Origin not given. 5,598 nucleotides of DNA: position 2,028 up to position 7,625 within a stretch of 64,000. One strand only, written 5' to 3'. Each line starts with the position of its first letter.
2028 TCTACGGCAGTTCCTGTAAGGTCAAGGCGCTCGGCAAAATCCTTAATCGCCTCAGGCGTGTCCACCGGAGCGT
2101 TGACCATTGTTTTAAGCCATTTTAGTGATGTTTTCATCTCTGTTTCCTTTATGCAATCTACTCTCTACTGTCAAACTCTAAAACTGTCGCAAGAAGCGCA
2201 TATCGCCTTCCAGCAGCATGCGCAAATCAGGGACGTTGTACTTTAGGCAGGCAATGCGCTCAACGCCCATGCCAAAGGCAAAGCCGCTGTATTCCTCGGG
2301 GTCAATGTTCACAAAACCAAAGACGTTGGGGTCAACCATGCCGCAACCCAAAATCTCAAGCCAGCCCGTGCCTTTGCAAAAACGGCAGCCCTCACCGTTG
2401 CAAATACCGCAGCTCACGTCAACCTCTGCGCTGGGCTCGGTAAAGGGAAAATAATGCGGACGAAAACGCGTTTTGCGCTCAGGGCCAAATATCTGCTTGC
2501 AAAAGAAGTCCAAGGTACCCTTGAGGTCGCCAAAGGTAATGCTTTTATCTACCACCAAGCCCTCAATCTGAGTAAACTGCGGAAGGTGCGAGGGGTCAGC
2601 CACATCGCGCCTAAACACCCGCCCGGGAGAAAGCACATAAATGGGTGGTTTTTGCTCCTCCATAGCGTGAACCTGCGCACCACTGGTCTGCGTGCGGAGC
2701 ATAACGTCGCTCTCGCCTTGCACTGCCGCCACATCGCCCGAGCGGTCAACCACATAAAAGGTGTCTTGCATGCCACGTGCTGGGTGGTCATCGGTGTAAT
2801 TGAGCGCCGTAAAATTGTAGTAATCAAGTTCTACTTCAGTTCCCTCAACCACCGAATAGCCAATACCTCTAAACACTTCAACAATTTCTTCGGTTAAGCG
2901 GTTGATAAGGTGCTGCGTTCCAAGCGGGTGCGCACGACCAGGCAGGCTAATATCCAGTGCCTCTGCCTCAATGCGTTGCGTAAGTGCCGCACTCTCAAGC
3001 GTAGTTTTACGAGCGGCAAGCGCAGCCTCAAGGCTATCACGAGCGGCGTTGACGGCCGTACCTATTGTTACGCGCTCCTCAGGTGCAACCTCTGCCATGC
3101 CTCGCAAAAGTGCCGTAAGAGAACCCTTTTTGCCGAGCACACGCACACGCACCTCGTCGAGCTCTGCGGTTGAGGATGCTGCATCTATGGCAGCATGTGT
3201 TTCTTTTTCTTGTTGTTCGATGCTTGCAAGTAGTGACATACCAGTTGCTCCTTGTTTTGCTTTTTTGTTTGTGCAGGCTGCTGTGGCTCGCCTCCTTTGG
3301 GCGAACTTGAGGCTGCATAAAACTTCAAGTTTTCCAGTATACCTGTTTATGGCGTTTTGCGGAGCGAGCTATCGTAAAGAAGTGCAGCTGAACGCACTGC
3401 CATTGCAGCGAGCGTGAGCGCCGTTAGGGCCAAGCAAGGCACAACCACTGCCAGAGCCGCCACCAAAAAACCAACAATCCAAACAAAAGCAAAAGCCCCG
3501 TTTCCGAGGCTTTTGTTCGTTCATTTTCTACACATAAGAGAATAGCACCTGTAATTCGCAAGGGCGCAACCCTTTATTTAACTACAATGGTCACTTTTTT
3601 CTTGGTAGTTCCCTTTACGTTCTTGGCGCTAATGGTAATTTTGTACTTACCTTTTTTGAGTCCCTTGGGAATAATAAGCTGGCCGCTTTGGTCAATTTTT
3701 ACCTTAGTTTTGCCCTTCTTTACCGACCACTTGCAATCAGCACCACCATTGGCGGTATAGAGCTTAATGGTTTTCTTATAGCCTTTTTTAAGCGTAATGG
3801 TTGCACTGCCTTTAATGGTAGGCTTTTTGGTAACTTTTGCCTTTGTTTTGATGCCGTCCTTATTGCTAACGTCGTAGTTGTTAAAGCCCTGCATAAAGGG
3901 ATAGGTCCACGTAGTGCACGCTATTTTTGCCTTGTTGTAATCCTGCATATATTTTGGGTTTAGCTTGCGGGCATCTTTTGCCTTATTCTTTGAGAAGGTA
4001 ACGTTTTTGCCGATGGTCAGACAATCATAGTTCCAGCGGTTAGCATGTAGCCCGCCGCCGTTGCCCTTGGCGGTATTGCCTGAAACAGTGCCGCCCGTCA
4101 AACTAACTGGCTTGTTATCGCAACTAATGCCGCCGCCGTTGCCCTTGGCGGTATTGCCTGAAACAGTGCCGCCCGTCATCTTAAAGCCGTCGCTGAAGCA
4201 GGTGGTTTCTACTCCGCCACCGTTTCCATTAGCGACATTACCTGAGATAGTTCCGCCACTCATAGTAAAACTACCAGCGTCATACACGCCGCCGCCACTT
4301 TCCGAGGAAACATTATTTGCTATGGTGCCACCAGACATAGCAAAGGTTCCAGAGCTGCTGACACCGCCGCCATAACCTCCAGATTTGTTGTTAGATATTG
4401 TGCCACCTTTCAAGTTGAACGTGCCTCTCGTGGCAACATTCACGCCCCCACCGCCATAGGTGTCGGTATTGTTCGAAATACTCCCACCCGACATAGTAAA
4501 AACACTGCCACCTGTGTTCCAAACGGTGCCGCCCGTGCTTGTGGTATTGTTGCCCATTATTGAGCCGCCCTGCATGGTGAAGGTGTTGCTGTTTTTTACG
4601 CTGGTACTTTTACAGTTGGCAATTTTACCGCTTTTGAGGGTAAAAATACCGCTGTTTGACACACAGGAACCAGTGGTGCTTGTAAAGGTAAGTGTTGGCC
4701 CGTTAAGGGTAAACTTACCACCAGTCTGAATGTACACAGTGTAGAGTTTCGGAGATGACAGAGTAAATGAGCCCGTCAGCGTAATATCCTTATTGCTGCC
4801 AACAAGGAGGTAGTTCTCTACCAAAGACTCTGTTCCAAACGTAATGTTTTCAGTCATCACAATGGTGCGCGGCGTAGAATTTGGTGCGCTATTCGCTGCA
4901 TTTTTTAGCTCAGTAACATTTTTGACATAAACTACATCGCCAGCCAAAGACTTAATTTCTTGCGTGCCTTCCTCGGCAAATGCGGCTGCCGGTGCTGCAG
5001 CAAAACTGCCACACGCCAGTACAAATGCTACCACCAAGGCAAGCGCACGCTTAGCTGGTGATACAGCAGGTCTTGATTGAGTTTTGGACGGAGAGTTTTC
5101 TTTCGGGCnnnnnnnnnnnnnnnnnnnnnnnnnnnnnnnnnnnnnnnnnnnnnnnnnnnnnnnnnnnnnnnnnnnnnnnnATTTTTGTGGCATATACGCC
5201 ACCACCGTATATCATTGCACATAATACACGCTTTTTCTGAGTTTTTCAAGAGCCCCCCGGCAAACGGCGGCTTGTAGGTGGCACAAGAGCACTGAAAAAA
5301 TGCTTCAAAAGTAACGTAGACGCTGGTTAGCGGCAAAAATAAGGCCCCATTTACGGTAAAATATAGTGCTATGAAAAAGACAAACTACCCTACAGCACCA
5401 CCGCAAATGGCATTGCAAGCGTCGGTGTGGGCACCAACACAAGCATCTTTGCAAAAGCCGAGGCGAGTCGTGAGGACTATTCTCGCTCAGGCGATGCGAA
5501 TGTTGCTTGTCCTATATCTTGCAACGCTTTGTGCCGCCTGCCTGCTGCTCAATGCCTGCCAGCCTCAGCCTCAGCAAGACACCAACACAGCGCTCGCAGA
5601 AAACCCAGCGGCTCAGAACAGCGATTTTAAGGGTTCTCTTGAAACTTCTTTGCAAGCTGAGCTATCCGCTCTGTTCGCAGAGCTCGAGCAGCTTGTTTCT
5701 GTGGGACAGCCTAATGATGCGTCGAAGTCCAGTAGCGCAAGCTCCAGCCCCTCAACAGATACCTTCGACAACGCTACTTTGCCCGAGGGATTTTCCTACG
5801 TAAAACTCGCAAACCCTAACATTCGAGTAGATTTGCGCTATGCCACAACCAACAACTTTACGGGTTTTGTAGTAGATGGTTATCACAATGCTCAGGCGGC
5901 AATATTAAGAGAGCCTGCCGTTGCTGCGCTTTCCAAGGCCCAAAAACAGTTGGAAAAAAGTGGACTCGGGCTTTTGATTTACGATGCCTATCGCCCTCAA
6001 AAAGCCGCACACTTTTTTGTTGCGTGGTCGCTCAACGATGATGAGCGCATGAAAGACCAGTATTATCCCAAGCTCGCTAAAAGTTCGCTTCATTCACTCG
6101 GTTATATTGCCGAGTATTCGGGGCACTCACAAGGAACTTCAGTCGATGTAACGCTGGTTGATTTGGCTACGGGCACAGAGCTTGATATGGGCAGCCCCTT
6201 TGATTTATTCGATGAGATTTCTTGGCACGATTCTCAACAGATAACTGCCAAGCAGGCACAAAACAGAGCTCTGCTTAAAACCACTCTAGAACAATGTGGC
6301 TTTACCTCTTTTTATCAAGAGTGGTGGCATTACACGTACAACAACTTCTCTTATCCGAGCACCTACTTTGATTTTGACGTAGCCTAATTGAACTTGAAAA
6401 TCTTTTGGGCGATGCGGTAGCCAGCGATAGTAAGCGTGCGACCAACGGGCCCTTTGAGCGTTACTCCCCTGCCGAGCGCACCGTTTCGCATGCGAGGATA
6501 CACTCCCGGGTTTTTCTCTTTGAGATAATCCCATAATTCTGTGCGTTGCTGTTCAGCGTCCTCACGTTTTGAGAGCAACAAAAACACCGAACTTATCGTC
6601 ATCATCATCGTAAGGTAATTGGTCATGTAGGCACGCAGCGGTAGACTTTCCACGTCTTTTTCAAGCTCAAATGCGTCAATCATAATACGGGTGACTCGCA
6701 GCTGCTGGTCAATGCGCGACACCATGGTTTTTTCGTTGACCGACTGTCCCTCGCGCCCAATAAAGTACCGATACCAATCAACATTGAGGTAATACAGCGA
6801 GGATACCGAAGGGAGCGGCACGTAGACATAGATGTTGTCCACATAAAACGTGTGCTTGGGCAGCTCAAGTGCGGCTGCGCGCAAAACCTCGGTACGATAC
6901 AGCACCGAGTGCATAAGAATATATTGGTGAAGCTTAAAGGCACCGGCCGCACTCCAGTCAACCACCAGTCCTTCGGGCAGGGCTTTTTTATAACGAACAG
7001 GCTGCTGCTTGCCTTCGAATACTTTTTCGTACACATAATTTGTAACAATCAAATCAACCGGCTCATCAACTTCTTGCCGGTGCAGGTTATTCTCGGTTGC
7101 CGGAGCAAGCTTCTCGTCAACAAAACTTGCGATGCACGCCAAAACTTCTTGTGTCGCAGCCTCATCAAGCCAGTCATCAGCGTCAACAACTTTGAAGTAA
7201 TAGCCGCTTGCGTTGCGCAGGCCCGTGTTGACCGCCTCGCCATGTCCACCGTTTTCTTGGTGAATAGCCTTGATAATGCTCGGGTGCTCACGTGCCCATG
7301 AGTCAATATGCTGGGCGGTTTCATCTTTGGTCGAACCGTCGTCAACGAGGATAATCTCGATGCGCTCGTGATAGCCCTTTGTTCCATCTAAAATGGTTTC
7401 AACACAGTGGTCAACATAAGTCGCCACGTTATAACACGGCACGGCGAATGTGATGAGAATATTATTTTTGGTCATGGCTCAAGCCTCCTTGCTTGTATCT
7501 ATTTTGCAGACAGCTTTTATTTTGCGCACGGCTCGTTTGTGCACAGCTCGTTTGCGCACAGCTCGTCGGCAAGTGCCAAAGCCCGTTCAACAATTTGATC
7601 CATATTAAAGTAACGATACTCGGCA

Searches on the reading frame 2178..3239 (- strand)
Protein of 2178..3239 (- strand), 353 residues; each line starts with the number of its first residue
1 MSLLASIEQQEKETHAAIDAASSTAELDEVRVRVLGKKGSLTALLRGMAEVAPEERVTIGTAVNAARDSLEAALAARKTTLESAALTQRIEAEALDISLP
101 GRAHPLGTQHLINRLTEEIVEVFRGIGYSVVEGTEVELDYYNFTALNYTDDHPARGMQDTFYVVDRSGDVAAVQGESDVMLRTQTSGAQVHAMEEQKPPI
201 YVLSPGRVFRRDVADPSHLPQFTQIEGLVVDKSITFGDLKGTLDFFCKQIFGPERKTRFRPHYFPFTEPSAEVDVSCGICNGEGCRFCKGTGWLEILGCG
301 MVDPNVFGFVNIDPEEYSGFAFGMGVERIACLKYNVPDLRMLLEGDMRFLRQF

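Call 69: search_protein_families(library=pfam, proteins=[window:2178-3239:-], max_evalue=0.00001)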
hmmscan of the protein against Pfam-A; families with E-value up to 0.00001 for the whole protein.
window:2178-3239:- (353 aa): 2 families
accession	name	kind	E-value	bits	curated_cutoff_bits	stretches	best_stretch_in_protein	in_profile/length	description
PF01409.25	tRNA-synt_2d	-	9e-95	317.2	19.8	1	95-353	2-246/246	tRNA synthetases class II core domain (F)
PF02912.23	Phe_tRNA-synt_N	-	9.1e-23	80.5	22.3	1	23-89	2-68/69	Aminoacyl tRNA synthetase class II, N-terminal domain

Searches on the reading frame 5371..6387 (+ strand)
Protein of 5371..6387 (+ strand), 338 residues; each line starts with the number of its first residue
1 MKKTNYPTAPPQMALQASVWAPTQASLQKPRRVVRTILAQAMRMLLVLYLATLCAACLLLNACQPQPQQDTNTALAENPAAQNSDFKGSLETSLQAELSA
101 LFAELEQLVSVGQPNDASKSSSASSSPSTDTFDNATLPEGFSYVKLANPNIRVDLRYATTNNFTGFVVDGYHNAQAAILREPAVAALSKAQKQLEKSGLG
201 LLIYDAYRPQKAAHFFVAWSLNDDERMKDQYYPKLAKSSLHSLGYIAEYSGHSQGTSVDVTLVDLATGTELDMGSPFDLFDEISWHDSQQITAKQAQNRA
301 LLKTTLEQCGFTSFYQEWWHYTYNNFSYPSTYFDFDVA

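Call 69: search_protein_families(library=pfam, proteins=[window:5371-6387:+], max_evalue=0.00001)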
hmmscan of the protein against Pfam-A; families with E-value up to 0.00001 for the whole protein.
window:5371-6387:+ (338 aa): 1 family
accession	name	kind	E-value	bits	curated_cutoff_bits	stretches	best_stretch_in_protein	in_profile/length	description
PF01427.22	Peptidase_M15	-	3.4e-40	138.4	27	1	147-337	11-198/199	D-ala-D-ala dipeptidase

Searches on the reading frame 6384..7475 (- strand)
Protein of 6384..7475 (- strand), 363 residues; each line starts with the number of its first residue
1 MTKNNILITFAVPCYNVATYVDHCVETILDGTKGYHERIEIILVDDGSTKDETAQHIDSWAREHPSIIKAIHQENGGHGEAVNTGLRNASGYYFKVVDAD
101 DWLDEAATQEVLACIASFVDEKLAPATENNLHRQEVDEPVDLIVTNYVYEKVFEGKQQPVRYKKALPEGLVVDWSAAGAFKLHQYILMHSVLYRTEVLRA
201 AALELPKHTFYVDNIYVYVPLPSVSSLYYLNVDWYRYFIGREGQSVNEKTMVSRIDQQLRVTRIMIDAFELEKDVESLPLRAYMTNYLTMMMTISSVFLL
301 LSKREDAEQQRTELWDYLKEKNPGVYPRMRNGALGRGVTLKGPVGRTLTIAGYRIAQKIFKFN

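Call 69: search_protein_families(library=pfam, proteins=[window:6384-7475:-], max_evalue=0.00001)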
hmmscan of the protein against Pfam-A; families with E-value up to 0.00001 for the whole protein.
window:6384-7475:- (363 aa): 3 families
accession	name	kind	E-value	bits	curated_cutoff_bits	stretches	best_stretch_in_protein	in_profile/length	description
PF00535.33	Glycos_transf_2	-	1.2e-23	84.4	23.3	1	10-112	2-100/168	Glycosyl transferase family 2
PF13641.12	Glyco_tranf_2_3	-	1.7e-08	35.2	27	1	8-114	3-110/230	Glycosyltransferase like family 2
PF10111.15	Glyco_tranf_2_2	-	9.7e-07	29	27.3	1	23-107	14-98/276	Glycosyltransferase like family 2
